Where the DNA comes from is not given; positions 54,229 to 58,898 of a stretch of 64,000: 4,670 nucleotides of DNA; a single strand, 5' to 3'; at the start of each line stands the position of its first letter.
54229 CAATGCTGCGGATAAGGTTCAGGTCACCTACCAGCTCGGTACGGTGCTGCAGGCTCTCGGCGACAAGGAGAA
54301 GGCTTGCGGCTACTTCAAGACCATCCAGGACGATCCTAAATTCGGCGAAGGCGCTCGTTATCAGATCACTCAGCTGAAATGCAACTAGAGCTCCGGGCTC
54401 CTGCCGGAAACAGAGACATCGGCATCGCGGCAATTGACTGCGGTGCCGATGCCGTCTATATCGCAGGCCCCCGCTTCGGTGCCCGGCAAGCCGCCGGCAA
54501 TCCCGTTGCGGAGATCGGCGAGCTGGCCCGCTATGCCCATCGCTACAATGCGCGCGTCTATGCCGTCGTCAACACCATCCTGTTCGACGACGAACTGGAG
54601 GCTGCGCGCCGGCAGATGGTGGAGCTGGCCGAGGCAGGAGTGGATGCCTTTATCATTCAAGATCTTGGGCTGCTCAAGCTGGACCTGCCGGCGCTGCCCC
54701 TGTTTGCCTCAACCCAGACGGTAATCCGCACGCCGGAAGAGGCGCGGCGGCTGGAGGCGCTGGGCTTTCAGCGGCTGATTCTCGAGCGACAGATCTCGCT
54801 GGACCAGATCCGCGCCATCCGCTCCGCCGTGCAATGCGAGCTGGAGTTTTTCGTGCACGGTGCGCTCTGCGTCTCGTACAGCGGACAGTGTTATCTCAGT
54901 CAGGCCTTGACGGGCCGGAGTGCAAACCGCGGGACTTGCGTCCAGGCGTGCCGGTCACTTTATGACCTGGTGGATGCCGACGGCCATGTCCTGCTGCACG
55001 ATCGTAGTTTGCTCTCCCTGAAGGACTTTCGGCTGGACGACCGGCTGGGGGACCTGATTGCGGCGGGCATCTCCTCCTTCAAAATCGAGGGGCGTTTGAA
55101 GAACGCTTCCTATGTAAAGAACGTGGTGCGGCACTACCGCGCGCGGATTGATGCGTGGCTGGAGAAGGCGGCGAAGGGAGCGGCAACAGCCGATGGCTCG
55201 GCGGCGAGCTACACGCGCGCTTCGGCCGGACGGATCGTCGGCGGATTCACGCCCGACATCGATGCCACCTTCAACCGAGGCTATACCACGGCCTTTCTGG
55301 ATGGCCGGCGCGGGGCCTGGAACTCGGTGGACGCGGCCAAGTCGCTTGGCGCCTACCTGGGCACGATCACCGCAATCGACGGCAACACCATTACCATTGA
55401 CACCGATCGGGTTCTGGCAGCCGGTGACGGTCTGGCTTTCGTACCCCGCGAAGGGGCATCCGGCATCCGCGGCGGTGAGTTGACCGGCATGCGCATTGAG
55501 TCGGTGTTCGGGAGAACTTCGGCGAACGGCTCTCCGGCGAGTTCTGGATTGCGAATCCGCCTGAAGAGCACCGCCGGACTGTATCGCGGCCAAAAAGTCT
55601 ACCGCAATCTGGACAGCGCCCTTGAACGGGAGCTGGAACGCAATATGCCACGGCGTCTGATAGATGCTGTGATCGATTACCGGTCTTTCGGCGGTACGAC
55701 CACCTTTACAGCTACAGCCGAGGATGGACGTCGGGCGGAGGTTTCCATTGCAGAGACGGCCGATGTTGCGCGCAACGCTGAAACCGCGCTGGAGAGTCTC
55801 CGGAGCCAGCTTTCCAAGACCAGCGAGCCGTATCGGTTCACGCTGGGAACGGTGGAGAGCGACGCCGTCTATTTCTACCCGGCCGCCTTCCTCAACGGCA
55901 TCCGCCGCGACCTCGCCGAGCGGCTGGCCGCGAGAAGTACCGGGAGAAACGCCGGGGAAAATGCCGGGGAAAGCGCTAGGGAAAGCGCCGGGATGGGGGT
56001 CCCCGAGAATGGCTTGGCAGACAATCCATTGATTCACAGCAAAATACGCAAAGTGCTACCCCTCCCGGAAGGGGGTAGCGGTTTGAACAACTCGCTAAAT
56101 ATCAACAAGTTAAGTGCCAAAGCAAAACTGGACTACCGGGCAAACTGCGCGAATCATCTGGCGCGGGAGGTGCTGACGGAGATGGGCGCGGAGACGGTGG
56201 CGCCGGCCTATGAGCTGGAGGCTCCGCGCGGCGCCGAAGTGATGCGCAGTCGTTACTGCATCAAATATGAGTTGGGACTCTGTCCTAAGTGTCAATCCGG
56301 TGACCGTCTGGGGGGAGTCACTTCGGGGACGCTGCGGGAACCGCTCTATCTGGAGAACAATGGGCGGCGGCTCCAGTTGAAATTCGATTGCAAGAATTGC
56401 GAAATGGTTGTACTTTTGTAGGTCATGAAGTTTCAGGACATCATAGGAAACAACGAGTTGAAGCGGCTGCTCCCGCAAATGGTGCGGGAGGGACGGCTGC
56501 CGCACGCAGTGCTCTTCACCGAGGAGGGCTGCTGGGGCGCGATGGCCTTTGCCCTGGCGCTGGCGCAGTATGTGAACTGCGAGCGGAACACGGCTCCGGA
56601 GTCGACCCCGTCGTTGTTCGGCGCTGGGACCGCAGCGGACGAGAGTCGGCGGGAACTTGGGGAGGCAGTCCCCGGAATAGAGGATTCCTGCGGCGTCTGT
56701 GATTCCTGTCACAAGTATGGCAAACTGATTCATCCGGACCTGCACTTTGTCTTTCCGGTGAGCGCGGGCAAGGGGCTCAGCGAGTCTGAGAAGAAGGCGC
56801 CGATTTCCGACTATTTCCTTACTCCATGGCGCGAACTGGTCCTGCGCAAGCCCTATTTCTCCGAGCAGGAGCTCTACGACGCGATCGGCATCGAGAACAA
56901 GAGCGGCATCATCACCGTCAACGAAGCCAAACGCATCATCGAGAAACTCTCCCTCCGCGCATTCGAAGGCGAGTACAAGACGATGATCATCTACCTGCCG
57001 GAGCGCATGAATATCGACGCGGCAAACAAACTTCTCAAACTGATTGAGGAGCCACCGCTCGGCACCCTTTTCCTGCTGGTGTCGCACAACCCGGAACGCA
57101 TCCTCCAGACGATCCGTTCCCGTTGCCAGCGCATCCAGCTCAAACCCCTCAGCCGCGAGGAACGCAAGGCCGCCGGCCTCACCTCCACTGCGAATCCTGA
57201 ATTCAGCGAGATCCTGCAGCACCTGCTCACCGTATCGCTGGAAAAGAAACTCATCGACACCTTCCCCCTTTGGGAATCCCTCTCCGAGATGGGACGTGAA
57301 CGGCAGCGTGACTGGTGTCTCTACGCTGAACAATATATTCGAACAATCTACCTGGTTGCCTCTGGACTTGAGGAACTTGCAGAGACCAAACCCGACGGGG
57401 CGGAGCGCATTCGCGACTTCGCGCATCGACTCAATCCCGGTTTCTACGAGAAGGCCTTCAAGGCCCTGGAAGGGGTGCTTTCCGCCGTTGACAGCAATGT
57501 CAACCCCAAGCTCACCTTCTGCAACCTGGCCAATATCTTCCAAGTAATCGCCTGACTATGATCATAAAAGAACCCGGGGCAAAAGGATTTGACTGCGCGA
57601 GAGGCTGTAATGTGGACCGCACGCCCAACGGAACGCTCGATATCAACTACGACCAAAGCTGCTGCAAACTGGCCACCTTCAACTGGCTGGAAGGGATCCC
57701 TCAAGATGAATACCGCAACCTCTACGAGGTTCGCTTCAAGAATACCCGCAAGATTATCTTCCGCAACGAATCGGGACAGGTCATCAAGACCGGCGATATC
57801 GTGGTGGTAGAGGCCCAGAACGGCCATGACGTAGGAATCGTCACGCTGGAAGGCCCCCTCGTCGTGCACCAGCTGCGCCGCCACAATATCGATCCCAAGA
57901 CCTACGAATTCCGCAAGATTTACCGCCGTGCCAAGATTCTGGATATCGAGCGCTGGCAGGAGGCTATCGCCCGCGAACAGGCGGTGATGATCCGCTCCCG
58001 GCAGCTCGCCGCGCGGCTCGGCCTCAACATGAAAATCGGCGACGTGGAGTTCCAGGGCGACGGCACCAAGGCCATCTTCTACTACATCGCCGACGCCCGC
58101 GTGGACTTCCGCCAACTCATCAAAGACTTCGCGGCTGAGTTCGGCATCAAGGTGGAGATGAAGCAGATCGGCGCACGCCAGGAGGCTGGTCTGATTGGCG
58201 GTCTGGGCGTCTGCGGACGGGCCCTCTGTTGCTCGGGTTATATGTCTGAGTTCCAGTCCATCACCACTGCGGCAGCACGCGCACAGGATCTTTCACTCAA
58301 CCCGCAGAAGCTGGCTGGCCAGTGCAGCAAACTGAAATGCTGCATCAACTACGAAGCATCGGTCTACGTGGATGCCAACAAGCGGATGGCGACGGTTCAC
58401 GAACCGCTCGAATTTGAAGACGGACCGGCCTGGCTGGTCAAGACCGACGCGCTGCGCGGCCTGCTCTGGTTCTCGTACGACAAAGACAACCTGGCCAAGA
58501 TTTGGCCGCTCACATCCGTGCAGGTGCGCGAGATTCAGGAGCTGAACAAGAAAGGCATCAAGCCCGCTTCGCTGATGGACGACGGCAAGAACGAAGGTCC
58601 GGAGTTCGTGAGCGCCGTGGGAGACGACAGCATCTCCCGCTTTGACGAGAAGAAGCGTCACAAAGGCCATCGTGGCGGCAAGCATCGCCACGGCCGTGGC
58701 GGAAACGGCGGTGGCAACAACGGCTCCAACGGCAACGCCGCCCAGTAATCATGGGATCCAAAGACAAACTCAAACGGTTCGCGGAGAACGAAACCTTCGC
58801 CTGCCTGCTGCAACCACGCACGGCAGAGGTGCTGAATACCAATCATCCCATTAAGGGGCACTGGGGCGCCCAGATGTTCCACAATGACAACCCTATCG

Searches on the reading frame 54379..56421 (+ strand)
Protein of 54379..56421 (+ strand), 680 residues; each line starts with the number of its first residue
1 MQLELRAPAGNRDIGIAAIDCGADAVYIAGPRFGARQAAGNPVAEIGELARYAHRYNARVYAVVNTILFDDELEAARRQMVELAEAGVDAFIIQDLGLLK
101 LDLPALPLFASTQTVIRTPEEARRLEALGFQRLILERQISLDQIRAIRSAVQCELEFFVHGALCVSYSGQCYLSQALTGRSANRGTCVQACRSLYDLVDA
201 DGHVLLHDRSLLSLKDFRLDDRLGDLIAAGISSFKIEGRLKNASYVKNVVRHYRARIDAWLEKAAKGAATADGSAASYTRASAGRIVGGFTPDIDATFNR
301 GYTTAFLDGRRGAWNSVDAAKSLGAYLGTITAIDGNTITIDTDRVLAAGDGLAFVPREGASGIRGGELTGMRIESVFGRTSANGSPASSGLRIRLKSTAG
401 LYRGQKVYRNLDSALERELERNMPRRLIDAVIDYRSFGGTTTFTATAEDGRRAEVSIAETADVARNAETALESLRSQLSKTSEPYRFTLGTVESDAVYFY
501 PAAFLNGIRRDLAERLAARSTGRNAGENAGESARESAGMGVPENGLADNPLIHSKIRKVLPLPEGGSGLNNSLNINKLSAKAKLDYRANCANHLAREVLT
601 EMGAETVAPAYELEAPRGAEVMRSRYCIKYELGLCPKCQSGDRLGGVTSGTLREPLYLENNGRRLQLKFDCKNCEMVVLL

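Call 80: search_protein_families(library=pfam, proteins=[window:54379-56421:+], max_evalue=0.0001)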
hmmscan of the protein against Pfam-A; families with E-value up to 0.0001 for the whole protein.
window:54379-56421:+ (680 aa): 2 families
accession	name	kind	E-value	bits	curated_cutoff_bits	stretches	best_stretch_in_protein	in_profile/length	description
PF01136.24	Peptidase_U32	-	8e-66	222.1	22.4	1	73-311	1-231/233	Peptidase family U32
PF12392.13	DUF3656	-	4.4e-11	43.9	22.1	1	407-518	1-106/109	Collagenase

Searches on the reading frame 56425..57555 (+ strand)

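Call 80: search_protein_families(library=pfam, proteins=[window:56425-57555:+], max_evalue=0.0001)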
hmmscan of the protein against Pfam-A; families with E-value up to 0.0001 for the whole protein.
window:56425-57555:+ (376 aa): 1 family
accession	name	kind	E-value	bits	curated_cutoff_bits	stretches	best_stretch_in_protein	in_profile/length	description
PF13177.12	DNA_pol3_delta2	-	1.8e-37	129.2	27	1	83-242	48-160/161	DNA polymerase III, delta subunit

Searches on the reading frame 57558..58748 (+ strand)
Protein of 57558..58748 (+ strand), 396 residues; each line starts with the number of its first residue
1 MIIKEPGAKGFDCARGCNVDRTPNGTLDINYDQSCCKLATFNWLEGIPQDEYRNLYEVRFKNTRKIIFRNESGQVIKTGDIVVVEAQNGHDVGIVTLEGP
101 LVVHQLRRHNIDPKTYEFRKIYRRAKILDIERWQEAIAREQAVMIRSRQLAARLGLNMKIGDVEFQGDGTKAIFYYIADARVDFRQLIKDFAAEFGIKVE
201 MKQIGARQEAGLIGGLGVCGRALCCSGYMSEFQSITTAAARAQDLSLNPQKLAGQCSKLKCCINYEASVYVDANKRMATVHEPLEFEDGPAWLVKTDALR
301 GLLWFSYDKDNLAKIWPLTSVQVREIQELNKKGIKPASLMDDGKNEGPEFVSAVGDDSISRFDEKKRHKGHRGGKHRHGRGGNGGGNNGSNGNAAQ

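Call 80: search_protein_families(library=pfam, proteins=[window:57558-58748:+], max_evalue=0.0001)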
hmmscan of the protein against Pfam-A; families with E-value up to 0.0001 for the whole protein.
window:57558-58748:+ (396 aa): 1 family
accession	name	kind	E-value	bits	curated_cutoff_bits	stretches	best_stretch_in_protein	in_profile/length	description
PF04468.17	PSP1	-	4.7e-27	94.6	27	1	120-204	2-86/86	PSP1 C-terminal conserved region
